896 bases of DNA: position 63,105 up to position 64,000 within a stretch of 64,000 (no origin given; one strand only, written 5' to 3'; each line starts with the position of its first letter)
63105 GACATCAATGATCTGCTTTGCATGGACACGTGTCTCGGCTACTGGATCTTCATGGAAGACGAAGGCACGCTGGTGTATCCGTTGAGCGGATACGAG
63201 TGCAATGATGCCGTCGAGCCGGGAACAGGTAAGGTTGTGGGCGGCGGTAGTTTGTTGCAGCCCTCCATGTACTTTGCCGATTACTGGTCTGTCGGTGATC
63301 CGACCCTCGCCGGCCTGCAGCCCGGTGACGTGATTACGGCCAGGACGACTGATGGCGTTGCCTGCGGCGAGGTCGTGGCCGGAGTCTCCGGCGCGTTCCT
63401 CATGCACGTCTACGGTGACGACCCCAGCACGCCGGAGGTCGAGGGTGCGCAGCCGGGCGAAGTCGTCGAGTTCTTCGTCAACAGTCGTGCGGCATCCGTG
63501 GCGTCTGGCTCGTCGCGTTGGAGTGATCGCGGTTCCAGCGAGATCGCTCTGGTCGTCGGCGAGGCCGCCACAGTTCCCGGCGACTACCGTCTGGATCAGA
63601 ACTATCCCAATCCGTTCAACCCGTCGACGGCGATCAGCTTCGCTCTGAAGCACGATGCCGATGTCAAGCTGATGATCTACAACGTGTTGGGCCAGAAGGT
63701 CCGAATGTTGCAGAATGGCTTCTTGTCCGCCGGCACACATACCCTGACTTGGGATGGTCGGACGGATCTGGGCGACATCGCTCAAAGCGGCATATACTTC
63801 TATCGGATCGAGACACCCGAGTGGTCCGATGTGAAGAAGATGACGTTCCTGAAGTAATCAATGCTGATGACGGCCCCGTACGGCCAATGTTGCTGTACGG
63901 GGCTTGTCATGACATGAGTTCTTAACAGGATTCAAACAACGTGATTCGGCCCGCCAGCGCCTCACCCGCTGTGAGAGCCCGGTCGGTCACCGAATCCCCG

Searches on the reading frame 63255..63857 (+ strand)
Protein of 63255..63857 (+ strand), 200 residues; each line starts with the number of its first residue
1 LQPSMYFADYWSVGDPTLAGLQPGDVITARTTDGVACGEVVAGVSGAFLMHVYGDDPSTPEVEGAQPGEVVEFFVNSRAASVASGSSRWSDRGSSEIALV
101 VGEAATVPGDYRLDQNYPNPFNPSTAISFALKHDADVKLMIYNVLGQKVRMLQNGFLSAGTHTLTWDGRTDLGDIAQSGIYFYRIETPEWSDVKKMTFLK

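Call 44: search_protein_families(library=ncbifam, proteins=[window:63255-63857:+], max_evalue=0.01)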
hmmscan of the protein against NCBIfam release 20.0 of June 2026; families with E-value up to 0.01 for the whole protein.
window:63255-63857:+ (200 aa): 8 families
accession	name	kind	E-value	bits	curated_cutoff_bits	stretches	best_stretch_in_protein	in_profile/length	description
NF033707.1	T9SS_sortase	equivalog_domain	1e-10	40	420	1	115-187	1000-1077/1095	type IX secretion system sortase PorU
TIGR04183.1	Por_Secre_tail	domain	4.1e-09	36.3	23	1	117-196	2-69/72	T9SS type A sorting domain-containing protein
NF005176.1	PRK06655.1-1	equivalog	3.7e-07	30.3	230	1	90-188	56-150/197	flagellar hook assembly protein FlgD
NF009276.0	PRK12633.1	equivalog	2.2e-06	27.5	383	1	94-186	85-180/234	flagellar basal body rod modification protein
NF052323.1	T9SSA_dep_M6i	equivalog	2.7e-06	25.7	600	1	116-192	960-1030/1043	T9SS-dependent M6-like inactivated metalloprotease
NF009452.0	PRK12812.1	equivalog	0.00026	20.3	258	1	130-183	144-202/289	flagellar basal body rod modification protein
NF038113.1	T9SSA_dep_M36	equivalog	0.00075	17.8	885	1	115-196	794-866/869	T9SS-dependent M36 family metallopeptidase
NF009453.0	PRK12813.1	equivalog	0.0047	16.5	264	1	125-187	113-173/223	flagellar basal body rod modification protein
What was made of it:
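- On T9SS cargo (type-A C-terminal domain): 36.3 bits against 23 on the last 200 residues of ORF 57852-63857 (call 44).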
